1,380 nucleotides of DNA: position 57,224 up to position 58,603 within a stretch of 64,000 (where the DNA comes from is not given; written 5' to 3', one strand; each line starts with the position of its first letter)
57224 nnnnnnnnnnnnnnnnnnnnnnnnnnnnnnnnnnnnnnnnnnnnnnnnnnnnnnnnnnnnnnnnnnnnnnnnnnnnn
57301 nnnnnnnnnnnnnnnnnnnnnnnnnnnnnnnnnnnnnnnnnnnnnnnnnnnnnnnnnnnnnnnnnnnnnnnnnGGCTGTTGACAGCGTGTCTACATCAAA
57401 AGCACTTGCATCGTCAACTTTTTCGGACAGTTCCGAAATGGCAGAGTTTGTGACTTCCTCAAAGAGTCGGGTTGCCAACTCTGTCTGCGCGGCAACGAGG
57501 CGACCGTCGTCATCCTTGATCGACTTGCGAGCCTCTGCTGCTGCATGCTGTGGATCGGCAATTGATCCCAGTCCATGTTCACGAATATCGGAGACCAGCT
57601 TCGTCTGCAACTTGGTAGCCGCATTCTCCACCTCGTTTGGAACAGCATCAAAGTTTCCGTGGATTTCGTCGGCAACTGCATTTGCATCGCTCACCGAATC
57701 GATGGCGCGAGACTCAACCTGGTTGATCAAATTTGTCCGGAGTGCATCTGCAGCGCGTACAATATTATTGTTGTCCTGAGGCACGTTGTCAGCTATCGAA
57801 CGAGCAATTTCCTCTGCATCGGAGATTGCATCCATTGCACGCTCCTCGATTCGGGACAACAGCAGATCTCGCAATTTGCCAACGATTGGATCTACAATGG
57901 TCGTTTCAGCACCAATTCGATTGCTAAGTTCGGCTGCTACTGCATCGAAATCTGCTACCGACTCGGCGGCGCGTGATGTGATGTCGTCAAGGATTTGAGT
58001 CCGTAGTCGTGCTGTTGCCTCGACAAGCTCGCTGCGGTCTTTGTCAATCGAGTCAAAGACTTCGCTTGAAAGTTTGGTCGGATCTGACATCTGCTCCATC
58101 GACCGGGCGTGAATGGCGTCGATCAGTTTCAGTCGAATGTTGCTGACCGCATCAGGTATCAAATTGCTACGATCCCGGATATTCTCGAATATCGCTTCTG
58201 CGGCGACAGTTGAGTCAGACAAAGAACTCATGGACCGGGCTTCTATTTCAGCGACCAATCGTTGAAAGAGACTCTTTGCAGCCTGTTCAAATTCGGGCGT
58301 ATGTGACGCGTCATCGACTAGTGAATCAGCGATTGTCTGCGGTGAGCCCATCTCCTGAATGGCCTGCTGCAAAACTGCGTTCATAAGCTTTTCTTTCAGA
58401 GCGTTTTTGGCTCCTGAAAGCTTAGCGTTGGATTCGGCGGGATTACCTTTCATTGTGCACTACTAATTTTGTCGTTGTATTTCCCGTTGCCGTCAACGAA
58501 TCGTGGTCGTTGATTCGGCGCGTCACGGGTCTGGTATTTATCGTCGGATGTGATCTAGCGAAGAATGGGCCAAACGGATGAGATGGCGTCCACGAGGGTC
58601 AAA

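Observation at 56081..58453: Stand-alone GvpL/GvpF-domain protein fused to a large repeat module, with no gas-vesicle cluster nearby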

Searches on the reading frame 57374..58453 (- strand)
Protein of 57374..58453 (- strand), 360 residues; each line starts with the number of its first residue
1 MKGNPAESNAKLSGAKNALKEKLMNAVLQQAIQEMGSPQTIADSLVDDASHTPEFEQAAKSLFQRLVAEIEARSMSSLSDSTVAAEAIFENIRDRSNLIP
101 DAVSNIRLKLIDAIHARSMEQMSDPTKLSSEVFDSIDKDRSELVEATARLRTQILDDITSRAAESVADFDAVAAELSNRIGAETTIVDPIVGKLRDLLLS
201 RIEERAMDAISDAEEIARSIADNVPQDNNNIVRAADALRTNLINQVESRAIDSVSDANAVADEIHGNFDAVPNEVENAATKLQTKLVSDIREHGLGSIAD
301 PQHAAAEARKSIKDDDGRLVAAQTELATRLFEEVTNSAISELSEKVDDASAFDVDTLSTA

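Call 22: search_protein_representatives(protein=window:57374-58453:-)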
Query: 360 residues. Proteins with E-value up to 0.001 (for the whole library): 45; up to 1e-10: 26; up to 1e-30: 6. The best 45 are listed.
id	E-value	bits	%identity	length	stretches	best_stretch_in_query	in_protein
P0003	7.3e-92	324.8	50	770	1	5-357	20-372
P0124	5.3e-45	170.9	29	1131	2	7-346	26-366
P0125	7.8e-44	167.1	31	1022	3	84-352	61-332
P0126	2.8e-41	158.7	26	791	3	7-315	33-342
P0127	6.2e-36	141.2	28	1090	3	8-324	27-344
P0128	8.1e-33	130.9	29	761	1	7-351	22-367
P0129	1.3e-30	123.7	27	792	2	7-333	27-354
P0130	1.4e-30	123.6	29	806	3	170-317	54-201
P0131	7.1e-30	121.2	24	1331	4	55-343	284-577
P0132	4.9e-27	111.9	76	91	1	1-80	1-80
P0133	8.6e-25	104.6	27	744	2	15-256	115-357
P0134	3.0e-24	102.8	30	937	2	4-350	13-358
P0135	5.1e-24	102.0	25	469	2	6-264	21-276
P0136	9.9e-23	97.8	26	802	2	8-311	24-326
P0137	2.0e-22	96.8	25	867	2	10-353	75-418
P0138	2.0e-21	93.5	22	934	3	102-348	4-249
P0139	3.3e-18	83.0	22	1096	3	65-346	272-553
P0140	5.7e-17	78.9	27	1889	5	19-257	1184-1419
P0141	1.6e-15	74.2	21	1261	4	98-309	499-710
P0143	2.1e-14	70.5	27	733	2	8-218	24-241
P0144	2.3e-14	70.3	25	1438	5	112-350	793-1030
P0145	2.7e-12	63.6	29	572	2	180-347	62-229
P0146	7.3e-12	62.1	23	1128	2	51-349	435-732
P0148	1.9e-11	60.7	29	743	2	9-261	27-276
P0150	3.1e-10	56.8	27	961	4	24-246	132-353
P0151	3.5e-10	56.6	27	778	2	115-358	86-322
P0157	3.5e-07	46.8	27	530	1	12-172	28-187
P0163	2.5e-05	40.7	23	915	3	120-346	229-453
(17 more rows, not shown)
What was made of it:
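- Tried and rejected: The exhaustive HMMER search (call 22) was what revealed the family.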

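Call 26: list_cluster_members(proteins=[P0124, P0125, P0126, P0127, P0129, P0130, P0131, P0140, P0145, P0157])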
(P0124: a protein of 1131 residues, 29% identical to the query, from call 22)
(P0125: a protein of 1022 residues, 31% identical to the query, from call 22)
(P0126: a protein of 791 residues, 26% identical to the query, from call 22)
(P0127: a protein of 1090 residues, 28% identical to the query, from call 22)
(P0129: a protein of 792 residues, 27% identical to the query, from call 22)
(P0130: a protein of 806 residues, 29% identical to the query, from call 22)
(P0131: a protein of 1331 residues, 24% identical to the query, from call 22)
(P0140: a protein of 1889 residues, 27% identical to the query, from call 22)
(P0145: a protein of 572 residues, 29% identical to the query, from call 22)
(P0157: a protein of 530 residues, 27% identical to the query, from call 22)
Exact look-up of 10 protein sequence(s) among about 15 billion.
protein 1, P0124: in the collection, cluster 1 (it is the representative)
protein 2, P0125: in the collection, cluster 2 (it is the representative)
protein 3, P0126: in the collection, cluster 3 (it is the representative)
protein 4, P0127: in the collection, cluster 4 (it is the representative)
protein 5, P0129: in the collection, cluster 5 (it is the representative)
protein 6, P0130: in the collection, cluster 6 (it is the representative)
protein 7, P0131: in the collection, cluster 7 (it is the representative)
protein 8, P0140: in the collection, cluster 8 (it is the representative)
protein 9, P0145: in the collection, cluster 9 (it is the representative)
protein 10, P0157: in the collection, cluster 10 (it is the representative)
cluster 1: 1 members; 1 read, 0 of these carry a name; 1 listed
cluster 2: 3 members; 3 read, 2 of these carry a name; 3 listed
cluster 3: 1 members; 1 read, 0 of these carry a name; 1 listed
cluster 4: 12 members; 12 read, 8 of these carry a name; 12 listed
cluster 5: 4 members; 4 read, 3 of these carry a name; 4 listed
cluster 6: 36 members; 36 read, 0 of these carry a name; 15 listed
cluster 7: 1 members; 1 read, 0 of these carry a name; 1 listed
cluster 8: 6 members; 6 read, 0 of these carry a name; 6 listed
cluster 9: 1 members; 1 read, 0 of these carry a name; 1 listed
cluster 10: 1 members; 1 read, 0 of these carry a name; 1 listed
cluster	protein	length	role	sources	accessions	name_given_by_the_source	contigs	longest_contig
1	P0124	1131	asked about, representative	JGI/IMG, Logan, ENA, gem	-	-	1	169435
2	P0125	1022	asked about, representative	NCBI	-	-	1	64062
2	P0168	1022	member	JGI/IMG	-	hypothetical protein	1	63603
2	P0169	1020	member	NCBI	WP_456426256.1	GvpL/GvpF family gas vesicle protein [Rhodocaloribacter sp.]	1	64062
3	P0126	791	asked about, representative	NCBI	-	-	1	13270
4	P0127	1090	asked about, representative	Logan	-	-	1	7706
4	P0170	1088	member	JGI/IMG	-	hypothetical protein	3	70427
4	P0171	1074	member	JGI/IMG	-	hypothetical protein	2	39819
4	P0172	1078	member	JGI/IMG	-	hypothetical protein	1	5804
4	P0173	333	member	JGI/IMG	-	hypothetical protein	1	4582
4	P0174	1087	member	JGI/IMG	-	hypothetical protein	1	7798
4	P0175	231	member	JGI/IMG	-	hypothetical protein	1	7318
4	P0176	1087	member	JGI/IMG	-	hypothetical protein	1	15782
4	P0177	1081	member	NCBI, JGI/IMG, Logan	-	hypothetical protein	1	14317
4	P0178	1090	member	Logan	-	-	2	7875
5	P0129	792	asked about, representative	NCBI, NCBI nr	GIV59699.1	MAG: hypothetical protein KatS3mg043_0788 [Rhodothermaceae bacterium]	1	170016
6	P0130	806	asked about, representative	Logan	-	-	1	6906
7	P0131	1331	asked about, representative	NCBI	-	-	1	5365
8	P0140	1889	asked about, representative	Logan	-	-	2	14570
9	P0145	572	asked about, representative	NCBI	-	-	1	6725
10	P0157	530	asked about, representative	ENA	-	-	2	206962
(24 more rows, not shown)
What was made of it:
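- One cultured member is the thermophile Rhodocaloribacter litoris (call 26).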

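Call 27: find_encoding_contigs(protein=P0124, flank=10000, max_places=2)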
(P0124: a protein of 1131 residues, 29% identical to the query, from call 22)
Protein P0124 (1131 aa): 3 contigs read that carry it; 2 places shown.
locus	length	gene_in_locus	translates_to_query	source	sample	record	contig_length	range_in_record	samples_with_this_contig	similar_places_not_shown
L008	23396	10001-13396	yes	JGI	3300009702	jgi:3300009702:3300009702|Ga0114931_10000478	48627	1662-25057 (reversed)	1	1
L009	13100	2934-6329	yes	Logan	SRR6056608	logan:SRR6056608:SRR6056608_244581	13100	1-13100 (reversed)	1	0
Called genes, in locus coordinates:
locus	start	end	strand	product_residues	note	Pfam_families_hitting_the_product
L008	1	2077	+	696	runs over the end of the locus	PF22745:Nlig-Ia, PF01653:DNA_ligase_aden, PF03120:OB_DNA_ligase, PF03119:DNA_ligase_ZBD, PF12826:HHH_2, PF14520:HHH_5 (weak), PF00633:HHH (faint), PF00533:BRCT, +1 more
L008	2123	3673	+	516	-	PF00474:SSF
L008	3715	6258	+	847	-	PF07697:7TMR-HDED, PF07698:7TM-7TMR_HD, PF01966:HD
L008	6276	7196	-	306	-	PF00392:GntR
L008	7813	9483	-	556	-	PF00171:Aldedh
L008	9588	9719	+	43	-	-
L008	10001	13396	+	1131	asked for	PF06386:GvpL_GvpF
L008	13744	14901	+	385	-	PF12704:MacB_PCD, PF02687:FtsX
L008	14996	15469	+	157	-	PF00578:AhpC-TSA, PF08534:Redoxin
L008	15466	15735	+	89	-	PF02597:ThiS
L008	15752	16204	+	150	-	PF02391:MoaE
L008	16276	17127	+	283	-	-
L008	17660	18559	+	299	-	PF18962:Por_Secre_tail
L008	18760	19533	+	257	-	PF18962:Por_Secre_tail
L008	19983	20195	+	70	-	-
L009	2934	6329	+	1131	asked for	PF06386:GvpL_GvpF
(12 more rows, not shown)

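Call 36: find_related_loci(query=A4, collection=genome_contigs, flank=10000)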
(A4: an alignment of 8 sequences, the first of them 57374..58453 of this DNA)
Query A4 (360 aa) in genome_contigs; peptide patterns used: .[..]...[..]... (x = any residue, [..] = any of these).
81 stretches matched a pattern; 5 encode a relative of the query (tblastn E <= 1e-3); 5 distinct loci.
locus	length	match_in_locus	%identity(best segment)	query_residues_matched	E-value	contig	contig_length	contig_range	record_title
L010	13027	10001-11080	50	3-360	1e-107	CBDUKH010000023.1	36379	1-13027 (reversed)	MAG TPA_asm: uncultured Rhodothermales bacterium isolate SRR22808126_binner12_Refined_119 genome assembly, contig: ERZ25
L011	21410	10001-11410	29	6-342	3e-22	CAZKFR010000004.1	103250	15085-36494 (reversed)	MAG TPA_asm: uncultured Rhodothermaceae bacterium isolate SRP162660_co1_314 genome assembly, contig: NODE_15_length_1032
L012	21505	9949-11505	28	6-347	1e-20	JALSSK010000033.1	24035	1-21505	MAG: Rhodothermales bacterium isolate 356-308_metabat2_scaf2bin.048 356-308_scaffold_1170_c1, whole genome shotgun seque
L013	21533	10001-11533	25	2-349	2e-20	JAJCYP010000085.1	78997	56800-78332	MAG: Bacteroidota bacterium isolate OFTM201 OFTM201_84, whole genome shotgun sequence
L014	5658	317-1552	24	6-344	6e-13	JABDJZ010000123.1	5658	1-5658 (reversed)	MAG: Rhodothermales bacterium isolate SS_bin_36 k127_502939, whole genome shotgun sequence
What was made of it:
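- On Gas-vesicle accessory protein (gvp cluster member): The single genome_contigs scan was spent on finding family members (call 36).
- Tried and rejected: The second used a single peptide pattern and returned only 5 loci (call 36), so the taxonomic range is a lower bound.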

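Call 40: find_encoding_contigs(protein=P0157, flank=10000, max_places=1)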
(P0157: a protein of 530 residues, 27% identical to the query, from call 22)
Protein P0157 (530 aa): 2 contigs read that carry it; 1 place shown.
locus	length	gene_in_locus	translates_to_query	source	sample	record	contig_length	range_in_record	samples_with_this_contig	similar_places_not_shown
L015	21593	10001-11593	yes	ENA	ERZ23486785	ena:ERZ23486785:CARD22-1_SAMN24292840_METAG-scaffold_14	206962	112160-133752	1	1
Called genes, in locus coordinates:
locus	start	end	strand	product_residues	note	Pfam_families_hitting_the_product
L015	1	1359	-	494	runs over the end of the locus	PF01425:Amidase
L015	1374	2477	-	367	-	PF04468:PSP1, PF28472:PSP1_3rd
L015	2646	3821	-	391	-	PF13177:DNA_pol3_delta2, PF00004:AAA (weak)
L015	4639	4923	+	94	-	-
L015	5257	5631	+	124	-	-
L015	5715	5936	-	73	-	PF00313:CSD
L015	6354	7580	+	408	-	PF13088:BNR_2 (faint)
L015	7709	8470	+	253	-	PF01182:Glucosamine_iso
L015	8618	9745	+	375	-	PF18152:DAHP_snth_FXD (faint), PF00793:DAHP_synth_1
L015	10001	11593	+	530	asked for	PF06386:GvpL_GvpF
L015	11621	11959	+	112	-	PF01740:STAS, PF13466:STAS_2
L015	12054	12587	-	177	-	PF00571:CBS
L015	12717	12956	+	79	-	-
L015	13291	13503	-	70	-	-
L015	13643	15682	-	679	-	PF00456:Transketolase_N, PF02779:Transket_pyr, PF02780:Transketolase_C, PF22613:Transketolase_C_1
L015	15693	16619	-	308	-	PF03544:TonB_C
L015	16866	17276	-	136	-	-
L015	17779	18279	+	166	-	PF04224:DUF417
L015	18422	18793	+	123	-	-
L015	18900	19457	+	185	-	PF13628:DUF4142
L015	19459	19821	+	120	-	-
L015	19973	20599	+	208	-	PF01243:PNPOx_N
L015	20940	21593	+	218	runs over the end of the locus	PF00970:FAD_binding_6, PF00175:NAD_binding_1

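Call 41: find_encoding_contigs(protein=P0140, flank=10000, max_places=1)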
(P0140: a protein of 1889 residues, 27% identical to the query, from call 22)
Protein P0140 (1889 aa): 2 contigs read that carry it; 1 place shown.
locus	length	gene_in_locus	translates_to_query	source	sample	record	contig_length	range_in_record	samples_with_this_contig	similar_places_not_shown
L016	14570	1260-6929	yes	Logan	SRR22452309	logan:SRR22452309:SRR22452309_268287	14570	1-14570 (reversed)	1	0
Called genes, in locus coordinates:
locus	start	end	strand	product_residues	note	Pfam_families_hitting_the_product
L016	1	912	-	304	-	?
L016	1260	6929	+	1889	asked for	PF06386:GvpL_GvpF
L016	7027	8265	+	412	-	PF12704:MacB_PCD, PF02687:FtsX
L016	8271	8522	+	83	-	PF02597:ThiS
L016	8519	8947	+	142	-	PF02391:MoaE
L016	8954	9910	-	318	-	PF01259:SAICAR_synt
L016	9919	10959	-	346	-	PF00356:LacI, PF00532:Peripla_BP_1, PF13407:Peripla_BP_4 (weak), PF13377:Peripla_BP_3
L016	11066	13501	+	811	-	PF00403:HMA, PF00122:E1-E2_ATPase, PF00702:Hydrolase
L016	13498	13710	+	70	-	PF00403:HMA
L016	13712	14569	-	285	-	?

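Call 43: find_homologous_proteins(query=A3, max_evalue=0.001)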
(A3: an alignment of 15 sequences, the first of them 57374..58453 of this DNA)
Query A3 (15 sequences) (360 aa, profile of the alignment): 7 proteins with E <= 0.001 among 8000 candidates.
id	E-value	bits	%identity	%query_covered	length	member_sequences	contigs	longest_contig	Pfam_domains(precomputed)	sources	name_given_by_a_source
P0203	7.9e-75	270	27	71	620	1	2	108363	PF06386.17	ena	-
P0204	6.9e-69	251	25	68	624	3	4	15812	PF06386.17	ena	-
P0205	2.1e-65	239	25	67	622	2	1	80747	PF06386.17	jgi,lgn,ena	-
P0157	1.6e-58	217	26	43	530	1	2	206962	PF06386.17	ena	-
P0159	2.1e-50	190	24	67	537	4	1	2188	PF06386.17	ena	-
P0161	3.4e-39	153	30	31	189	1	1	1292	-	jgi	jgi:hypothetical protein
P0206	1.8e-34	138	30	29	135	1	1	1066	-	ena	-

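Call 57: predict_structure(alignment_id=A3)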
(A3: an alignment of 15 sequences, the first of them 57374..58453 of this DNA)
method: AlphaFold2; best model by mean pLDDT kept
length: 360 residues; sequences in the alignment: 15
mean_pLDDT: 55.4   pTM: 0.29
mean pLDDT of the five models: 55.4, 51.5, 49.8, 48.5, 48.1
residues with pLDDT >= 90: 0; 70-90: 43; 50-70: 205; < 50: 112
segments of 3 or more residues with pLDDT < 50: 1-5, 73-140, 224-228, 295-302, 307-309, 314-316
pLDDT, mean of each block of 10 residues (from residue 1): 50 72 76 59 53 58 56 44 43 39 41 39 34 37 50 54 52 56 53 61 59 57 51 57 62 58 61 62 63 49 49 50 72 82 79 55
secondary structure, 60 per line:
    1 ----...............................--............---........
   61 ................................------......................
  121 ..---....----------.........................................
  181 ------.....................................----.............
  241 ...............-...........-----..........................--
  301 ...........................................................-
elements in order: H5-35 H38-49 H53-92 H99-122 H126-129 H140-180 H187-223 H228-255 H257-267 H273-298 H301-359
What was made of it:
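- Tried and rejected: (5) The N-module-only AF2 model was too poor (pLDDT 55, call 57) to use for fold search, so no structural analogue for the repeat array was obtained.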

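Call 62: find_encoding_contigs(protein=P0203, flank=10000, max_places=1)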
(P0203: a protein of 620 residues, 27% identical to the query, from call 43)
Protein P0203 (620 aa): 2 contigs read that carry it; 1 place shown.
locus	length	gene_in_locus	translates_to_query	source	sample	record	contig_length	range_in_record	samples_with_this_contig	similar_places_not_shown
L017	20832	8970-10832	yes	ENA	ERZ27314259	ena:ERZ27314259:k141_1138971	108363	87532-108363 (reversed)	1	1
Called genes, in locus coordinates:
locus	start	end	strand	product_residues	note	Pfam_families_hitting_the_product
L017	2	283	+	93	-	?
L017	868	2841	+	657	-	PF00089:Trypsin, PF13517:FG-GAP_3 (faint), PF01839:FG-GAP (faint)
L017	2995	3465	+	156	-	PF07681:DoxX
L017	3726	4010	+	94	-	-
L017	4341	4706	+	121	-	-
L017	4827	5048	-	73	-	PF00313:CSD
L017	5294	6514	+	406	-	PF13088:BNR_2 (faint)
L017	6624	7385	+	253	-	PF01182:Glucosamine_iso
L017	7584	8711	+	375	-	PF00793:DAHP_synth_1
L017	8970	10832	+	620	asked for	PF06386:GvpL_GvpF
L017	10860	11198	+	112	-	PF01740:STAS, PF13466:STAS_2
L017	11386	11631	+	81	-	-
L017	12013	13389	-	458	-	PF00004:AAA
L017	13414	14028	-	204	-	PF25691:BW3TFN (faint)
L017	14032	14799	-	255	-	PF13699:eCIS_core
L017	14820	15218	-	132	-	PF10722:YbjN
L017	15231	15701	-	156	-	PF10722:YbjN (weak)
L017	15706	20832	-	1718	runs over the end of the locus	PF13699:eCIS_core, PF01442:Apolipoprotein (weak)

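Call 64: search_solved_structures(query=A3, max_evalue=10)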
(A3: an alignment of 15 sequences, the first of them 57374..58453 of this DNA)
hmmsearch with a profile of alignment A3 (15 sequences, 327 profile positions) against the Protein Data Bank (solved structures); distinct sequences matched with E-value up to 10: 5.
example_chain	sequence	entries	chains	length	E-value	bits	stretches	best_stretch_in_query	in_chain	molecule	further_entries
4uos_A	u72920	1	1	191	0.0027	20.2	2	183-307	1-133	DESIGNED HELICAL BUNDLE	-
4m3l_A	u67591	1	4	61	0.011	18.2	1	158-212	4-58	E3 ubiquitin-protein ligase TRIM63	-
8uzp_M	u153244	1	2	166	0.23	13.9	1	76-190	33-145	stem_mimetic_01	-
3s84_A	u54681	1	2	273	0.26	13.7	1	69-281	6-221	Apolipoprotein A-IV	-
1zej_A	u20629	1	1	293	0.71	12.3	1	154-218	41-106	3-hydroxyacyl-CoA dehydrogenase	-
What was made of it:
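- A profile search of the repeat module against PDB sequences returned no gas-vesicle protein at E<=10 (call 64).
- Tried and rejected: (6) A profile search of the N-module against PDB sequences gave only insignificant helical-bundle or apolipoprotein-type hits (call 64).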

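Call 75: list_cluster_members(proteins=[P0133, P0134, P0136, P0137, P0139, P0143, P0148, P0150, P0151, P0163])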
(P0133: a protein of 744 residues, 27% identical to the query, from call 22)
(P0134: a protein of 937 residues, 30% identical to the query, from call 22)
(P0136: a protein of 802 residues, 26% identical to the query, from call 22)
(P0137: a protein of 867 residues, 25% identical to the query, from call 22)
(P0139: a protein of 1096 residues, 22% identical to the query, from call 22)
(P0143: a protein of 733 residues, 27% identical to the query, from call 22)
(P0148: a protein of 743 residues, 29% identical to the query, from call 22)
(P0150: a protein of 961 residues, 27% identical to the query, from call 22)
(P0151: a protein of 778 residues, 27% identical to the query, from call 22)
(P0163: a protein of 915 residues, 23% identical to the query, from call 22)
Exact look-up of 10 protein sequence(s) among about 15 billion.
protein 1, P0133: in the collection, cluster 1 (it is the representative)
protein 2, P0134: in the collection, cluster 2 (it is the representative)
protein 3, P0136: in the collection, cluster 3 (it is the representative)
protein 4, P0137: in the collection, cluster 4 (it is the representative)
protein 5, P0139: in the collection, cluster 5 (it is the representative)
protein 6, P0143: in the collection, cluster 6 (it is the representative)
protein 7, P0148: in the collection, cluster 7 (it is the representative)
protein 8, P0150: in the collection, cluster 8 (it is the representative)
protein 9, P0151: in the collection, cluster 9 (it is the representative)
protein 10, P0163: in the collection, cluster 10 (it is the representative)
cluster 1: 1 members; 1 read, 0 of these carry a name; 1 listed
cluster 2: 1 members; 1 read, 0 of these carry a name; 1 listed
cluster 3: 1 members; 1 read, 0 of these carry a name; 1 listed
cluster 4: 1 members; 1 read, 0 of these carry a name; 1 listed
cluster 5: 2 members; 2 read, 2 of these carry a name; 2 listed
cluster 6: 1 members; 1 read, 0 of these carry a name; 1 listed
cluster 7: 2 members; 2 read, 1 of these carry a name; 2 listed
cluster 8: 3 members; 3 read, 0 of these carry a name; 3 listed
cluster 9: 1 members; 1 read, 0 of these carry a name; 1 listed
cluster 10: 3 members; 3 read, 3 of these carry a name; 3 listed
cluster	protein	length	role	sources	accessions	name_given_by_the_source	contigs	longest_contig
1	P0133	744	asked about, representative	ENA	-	-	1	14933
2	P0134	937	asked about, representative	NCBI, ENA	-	-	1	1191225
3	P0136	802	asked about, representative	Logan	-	-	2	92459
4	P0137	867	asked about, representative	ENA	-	-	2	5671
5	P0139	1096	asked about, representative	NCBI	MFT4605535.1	MAG: hypothetical protein ACI9W4_002276, partial [Rhodothermales bacterium]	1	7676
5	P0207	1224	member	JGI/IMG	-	hypothetical protein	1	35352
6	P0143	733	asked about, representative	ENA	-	-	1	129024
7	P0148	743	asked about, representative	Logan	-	-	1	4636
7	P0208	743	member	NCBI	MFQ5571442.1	MAG: GvpL/GvpF family gas vesicle protein [Rhodothermales bacterium]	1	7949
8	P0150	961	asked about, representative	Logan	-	-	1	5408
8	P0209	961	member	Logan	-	-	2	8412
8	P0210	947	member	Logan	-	-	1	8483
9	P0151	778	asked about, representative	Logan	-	-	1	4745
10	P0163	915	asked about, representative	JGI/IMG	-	hypothetical protein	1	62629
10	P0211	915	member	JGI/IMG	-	hypothetical protein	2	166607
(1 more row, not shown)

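Call 76: list_cluster_members(proteins=[L015:13643-15682:-, L015:8618-9745:+, L015:5715-5936:-, L015:2646-3821:-, L017:7584-8711:+, L015:11621-11959:+, P0144, P0146, P0138, P0141])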
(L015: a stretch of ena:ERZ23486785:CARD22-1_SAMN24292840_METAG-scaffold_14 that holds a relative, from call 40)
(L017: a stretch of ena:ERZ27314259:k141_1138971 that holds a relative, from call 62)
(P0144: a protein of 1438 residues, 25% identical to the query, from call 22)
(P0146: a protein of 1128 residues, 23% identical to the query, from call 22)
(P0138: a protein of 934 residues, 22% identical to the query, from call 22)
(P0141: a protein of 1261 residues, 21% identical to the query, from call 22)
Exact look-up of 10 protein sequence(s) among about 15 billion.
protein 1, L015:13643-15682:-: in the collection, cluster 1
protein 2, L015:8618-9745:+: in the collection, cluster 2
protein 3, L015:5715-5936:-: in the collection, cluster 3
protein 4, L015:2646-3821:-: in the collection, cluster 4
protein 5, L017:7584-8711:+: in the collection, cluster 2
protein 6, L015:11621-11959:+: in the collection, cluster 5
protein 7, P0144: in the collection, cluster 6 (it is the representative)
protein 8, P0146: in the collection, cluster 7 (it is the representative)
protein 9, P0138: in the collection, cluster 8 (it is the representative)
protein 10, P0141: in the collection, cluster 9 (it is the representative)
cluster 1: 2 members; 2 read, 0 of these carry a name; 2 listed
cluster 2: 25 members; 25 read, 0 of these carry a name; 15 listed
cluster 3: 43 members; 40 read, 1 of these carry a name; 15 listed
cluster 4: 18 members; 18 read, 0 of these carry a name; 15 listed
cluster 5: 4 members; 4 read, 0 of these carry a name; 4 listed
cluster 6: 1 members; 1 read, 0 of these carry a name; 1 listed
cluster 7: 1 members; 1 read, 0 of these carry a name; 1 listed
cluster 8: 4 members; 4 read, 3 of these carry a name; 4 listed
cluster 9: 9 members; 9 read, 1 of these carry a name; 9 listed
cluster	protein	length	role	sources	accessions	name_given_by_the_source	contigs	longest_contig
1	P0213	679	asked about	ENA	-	-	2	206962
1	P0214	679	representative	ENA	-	-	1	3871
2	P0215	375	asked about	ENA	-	-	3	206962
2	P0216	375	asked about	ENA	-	-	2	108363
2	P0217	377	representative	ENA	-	-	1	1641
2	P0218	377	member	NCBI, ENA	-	-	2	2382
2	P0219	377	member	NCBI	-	-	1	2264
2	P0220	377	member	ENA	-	-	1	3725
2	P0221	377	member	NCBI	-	-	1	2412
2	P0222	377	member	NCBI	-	-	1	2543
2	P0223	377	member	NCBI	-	-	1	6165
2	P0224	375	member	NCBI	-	-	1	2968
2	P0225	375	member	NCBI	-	-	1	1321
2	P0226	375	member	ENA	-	-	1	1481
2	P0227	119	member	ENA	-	-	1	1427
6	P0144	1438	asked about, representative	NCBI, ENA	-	-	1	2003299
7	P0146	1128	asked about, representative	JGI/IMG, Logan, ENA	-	-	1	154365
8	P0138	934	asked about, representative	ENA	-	-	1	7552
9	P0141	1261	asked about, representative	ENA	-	-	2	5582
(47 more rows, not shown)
